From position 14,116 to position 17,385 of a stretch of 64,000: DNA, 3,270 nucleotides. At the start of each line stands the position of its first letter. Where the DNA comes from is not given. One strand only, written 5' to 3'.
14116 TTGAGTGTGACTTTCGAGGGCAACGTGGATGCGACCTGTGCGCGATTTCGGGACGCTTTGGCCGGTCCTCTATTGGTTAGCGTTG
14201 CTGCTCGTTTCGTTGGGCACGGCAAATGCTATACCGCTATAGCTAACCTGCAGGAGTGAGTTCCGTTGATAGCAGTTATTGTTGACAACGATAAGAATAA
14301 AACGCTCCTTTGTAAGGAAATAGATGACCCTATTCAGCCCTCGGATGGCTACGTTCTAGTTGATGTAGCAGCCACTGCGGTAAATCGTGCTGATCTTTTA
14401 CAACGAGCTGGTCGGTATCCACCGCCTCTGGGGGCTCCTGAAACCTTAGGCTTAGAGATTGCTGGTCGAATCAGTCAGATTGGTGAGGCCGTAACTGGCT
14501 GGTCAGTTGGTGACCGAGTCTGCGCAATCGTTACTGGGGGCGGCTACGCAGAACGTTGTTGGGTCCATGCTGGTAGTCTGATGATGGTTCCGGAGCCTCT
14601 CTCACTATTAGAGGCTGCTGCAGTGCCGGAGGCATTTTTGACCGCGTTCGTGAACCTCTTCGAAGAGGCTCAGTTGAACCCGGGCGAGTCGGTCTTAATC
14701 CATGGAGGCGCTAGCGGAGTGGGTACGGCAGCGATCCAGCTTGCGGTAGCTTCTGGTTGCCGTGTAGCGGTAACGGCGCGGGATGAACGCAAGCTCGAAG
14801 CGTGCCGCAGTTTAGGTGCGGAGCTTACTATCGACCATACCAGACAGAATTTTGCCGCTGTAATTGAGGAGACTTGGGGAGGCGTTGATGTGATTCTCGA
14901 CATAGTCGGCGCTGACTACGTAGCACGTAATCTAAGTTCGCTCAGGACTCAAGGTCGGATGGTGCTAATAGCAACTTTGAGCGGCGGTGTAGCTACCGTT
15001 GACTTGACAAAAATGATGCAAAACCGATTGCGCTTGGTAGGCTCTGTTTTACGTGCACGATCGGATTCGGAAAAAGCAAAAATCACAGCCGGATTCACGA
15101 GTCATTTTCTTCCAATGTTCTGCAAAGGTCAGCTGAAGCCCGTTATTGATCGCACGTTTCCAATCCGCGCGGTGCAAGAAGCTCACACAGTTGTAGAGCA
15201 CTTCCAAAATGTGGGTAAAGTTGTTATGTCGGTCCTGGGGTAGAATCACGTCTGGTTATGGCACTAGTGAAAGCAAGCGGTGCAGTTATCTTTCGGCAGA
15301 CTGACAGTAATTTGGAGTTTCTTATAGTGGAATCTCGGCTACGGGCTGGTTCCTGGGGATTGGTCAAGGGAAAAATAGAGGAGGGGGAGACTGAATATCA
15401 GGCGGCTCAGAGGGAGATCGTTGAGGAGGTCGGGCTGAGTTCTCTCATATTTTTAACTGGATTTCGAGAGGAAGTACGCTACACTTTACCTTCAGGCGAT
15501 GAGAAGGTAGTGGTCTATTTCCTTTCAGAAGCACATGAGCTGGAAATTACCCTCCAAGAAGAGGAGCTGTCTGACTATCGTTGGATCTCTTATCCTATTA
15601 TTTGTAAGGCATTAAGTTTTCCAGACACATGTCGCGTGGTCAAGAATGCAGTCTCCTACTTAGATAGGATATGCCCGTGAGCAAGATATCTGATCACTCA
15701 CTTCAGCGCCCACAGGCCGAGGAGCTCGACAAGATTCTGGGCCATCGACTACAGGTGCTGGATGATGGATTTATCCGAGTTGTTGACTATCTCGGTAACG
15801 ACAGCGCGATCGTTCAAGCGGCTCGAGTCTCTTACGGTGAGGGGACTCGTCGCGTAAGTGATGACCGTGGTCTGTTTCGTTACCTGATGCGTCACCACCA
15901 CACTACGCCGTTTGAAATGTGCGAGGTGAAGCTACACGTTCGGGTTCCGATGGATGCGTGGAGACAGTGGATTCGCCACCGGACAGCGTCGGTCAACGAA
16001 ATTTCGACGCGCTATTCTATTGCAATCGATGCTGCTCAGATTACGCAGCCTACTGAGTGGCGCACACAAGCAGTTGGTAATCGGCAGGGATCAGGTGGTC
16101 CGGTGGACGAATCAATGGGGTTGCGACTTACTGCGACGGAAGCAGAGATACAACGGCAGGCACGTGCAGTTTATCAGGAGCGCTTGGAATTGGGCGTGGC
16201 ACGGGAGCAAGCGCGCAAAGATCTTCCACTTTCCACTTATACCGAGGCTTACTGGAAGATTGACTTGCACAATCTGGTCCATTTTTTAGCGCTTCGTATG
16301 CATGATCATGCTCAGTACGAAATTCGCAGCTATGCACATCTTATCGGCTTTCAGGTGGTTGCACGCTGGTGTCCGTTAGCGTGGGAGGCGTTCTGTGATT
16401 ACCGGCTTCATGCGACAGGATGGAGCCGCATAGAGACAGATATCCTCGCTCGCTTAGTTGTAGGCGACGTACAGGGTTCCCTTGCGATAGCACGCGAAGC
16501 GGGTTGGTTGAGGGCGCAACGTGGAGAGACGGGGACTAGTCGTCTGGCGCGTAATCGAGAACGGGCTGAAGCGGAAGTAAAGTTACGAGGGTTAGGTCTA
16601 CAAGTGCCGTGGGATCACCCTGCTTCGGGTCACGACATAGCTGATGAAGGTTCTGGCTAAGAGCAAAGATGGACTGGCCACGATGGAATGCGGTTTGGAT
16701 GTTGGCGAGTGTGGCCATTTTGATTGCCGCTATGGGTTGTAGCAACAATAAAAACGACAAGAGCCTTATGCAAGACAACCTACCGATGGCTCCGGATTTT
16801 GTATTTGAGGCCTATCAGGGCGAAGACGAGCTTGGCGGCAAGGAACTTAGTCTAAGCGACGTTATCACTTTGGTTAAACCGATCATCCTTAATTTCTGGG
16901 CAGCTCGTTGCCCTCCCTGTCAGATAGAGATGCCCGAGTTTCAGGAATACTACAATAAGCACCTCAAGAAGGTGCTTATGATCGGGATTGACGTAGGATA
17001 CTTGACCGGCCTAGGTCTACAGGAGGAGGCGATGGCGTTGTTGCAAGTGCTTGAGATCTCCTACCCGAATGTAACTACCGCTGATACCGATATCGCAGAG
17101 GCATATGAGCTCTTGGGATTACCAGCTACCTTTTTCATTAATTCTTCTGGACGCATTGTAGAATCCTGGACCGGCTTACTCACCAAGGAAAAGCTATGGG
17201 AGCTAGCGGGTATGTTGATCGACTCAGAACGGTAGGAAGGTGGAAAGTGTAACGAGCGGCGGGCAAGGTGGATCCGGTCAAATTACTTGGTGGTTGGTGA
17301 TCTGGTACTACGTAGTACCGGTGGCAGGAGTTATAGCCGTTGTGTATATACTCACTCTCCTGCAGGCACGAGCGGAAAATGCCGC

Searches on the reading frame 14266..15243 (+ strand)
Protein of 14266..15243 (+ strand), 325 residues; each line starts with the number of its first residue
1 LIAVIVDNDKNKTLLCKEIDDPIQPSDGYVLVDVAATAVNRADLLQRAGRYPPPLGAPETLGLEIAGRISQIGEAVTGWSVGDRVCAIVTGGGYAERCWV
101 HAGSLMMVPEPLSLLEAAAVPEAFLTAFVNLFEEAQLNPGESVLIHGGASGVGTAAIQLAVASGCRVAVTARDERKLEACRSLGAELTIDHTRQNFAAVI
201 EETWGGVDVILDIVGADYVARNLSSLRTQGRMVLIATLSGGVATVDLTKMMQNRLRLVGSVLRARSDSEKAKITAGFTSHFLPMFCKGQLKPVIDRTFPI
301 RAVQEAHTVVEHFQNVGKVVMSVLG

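Call 43: search_protein_families(library=pfam, proteins=[window:14266-15243:+], max_evalue=0.001)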
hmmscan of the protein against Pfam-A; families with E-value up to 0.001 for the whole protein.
window:14266-15243:+ (325 aa): 4 families
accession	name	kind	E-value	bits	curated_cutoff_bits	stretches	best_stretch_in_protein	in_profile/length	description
PF00107.32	ADH_zinc_N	-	3.4e-26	92.1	31.8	1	151-269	1-121/129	Zinc-binding dehydrogenase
PF13602.12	ADH_zinc_N_2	-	4.1e-18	67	27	1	183-320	1-133/134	Zinc-binding dehydrogenase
PF08240.17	ADH_N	-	8.9e-16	58.5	23.5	1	27-109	2-103/104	Alcohol dehydrogenase GroES-like domain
PF00106.31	adh_short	-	9e-05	22.5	26.6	1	143-216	3-87/195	short chain dehydrogenase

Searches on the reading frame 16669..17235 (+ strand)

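Call 43: search_protein_families(library=pfam, proteins=[window:16669-17235:+], max_evalue=0.001)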
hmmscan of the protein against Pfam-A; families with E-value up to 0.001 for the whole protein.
window:16669-17235:+ (188 aa): 5 families
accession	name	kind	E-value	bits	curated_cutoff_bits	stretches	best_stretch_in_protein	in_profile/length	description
PF00578.27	AhpC-TSA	-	6.8e-15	55.5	26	1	41-165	5-123/124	AhpC/TSA family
PF08534.16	Redoxin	-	6.1e-11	42.7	26.6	1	41-166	6-131/148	Redoxin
PF00085.26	Thioredoxin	-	8e-08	32.7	23.5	1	69-110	18-59/103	Thioredoxin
PF13905.12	Thioredoxin_8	-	8.8e-07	29.6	27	1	70-163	2-94/94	Thioredoxin-like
PF13098.12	Thioredoxin_2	-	2e-05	25.3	27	1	70-178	6-102/104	Thioredoxin-like domain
